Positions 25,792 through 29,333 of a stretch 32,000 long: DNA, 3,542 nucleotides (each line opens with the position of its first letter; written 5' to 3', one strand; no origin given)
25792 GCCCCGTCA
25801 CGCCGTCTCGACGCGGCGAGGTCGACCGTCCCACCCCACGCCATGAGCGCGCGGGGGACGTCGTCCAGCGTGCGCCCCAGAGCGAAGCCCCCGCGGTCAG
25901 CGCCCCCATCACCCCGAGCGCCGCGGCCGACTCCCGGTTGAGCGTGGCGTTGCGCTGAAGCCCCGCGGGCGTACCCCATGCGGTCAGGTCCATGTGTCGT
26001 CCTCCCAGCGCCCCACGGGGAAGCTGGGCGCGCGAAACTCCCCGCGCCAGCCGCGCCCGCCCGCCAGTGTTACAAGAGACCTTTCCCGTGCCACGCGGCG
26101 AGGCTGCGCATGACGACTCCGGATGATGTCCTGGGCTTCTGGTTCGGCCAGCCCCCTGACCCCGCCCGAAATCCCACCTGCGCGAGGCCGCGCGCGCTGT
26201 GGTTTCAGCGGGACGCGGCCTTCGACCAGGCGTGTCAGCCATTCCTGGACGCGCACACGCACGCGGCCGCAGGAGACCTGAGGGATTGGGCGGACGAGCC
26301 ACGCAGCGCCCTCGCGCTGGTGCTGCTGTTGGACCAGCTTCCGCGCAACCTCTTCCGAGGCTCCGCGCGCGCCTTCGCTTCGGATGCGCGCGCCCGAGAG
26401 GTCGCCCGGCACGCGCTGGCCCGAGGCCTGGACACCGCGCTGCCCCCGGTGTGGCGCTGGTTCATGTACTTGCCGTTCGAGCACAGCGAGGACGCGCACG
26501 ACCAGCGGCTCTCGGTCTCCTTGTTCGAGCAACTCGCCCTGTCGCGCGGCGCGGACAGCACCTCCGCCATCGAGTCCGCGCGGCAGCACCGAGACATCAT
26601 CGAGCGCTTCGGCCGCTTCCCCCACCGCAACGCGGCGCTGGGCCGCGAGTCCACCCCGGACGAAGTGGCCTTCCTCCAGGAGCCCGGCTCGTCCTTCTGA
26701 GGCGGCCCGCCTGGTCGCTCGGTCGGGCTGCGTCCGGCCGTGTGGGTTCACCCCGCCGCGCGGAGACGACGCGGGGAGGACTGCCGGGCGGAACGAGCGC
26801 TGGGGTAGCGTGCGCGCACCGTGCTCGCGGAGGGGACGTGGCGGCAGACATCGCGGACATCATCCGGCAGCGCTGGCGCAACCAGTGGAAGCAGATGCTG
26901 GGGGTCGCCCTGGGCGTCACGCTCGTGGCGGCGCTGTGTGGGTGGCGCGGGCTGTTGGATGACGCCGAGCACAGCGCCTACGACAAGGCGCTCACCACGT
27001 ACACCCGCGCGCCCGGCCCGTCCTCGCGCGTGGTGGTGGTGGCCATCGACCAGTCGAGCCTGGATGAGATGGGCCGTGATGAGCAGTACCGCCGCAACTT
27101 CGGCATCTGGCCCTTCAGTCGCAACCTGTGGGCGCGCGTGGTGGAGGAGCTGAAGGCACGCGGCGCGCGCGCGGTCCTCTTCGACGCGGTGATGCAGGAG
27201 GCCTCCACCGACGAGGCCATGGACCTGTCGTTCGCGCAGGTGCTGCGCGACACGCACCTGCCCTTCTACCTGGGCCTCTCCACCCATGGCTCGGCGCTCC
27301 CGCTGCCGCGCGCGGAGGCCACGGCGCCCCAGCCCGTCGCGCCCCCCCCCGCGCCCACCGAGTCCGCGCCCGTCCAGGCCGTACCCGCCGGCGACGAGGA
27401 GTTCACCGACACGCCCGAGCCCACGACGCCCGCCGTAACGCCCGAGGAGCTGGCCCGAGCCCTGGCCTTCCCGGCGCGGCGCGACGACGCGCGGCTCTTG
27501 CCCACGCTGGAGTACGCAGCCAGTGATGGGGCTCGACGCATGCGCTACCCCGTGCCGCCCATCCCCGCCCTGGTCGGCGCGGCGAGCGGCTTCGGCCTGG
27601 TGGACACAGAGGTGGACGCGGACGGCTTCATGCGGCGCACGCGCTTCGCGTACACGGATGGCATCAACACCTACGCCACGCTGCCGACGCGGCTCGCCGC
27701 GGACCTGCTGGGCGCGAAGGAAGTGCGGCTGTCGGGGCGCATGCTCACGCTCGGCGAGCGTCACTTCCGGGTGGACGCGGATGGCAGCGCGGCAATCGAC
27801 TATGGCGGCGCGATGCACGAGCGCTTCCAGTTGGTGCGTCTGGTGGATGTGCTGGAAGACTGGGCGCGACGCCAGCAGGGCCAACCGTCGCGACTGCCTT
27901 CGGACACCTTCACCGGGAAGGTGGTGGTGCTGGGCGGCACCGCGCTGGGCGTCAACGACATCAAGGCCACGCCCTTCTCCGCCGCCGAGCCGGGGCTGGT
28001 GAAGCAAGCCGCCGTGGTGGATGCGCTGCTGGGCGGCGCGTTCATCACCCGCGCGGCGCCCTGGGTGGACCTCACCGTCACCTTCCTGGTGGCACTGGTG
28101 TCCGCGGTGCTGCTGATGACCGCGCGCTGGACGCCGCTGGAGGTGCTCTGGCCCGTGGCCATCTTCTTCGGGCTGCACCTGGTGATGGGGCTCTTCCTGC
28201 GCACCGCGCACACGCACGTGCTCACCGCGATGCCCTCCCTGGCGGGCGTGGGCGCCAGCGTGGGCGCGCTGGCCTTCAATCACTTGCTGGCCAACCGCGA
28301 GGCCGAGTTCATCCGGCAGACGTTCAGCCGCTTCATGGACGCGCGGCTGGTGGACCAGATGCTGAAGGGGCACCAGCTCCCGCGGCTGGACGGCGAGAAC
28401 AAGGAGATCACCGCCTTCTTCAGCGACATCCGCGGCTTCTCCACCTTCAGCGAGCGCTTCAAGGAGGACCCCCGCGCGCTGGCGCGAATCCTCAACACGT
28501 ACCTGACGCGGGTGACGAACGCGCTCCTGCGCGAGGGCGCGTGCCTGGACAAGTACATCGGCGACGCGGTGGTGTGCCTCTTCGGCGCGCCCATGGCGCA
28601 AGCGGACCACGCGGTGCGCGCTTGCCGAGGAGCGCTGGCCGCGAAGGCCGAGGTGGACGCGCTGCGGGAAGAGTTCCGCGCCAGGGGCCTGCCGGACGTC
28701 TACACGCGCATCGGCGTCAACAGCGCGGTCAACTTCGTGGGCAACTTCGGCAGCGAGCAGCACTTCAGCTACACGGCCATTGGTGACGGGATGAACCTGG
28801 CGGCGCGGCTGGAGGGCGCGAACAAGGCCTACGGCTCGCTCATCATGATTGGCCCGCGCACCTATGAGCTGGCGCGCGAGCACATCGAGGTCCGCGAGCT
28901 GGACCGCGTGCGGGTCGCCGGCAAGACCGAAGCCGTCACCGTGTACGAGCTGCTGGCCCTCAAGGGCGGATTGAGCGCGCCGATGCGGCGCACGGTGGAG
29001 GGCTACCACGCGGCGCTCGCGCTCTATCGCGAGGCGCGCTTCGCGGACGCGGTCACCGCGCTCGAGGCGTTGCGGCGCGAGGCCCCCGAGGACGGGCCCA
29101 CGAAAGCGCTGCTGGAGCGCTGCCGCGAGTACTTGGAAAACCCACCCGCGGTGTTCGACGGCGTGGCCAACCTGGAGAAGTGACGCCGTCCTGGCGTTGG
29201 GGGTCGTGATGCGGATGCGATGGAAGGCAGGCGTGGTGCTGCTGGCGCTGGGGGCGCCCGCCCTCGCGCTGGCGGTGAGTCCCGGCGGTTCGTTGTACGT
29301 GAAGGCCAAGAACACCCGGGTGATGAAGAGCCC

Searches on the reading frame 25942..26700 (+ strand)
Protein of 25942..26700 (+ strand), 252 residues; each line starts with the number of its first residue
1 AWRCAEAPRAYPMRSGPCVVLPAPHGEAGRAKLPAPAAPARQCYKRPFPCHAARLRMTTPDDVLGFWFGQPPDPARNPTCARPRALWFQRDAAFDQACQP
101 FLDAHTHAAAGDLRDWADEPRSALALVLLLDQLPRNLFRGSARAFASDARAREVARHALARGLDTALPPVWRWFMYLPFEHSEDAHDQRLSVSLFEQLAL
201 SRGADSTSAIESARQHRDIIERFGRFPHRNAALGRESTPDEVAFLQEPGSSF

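Call 93: search_protein_families(library=pfam, proteins=[window:25942-26700:+], max_evalue=0.001)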
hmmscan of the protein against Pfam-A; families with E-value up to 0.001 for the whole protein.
window:25942-26700:+ (252 aa): 1 family
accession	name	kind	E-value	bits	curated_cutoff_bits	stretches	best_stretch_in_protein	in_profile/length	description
PF06041.17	DUF924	-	2.5e-63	213.9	27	1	63-249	1-180/180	Bacterial protein of unknown function (DUF924)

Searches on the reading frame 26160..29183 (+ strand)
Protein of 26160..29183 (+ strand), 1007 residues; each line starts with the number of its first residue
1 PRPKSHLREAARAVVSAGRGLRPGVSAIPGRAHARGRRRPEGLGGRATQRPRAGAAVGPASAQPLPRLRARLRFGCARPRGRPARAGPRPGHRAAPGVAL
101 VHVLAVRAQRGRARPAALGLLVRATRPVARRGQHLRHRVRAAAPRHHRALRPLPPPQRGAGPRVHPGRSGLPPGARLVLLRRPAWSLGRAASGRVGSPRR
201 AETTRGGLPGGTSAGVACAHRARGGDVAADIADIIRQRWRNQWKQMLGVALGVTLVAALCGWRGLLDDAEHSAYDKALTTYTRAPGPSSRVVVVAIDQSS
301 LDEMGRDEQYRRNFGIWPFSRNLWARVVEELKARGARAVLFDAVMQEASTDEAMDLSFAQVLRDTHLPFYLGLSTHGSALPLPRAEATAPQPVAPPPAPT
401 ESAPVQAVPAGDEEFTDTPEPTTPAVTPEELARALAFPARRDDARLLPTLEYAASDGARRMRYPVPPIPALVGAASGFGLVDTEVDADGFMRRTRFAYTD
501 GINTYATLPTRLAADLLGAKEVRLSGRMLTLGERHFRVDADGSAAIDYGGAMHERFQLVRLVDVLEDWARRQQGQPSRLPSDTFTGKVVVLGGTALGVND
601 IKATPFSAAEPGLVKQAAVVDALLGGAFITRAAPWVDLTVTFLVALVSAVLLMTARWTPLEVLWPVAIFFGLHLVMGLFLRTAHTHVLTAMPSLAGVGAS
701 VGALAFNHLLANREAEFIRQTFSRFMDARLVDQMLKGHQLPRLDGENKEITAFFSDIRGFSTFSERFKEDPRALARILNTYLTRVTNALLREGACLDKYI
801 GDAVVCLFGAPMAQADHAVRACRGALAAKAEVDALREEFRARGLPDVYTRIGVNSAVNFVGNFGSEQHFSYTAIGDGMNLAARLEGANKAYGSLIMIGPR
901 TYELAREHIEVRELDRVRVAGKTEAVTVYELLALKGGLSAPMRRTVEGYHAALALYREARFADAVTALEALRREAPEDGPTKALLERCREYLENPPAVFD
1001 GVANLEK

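Call 93: search_protein_families(library=pfam, proteins=[window:26160-29183:+], max_evalue=0.001)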
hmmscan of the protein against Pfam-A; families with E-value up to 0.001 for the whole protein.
window:26160-29183:+ (1007 aa): 2 families
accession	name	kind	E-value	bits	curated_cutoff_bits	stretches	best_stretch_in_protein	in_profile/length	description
PF05226.16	CHASE2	-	3.7e-42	145.1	26.3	1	255-646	3-252/257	CHASE2 domain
PF00211.25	Guanylate_cyc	-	1.7e-15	57.6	21.9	1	747-928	6-179/183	Adenylate and Guanylate cyclase catalytic domain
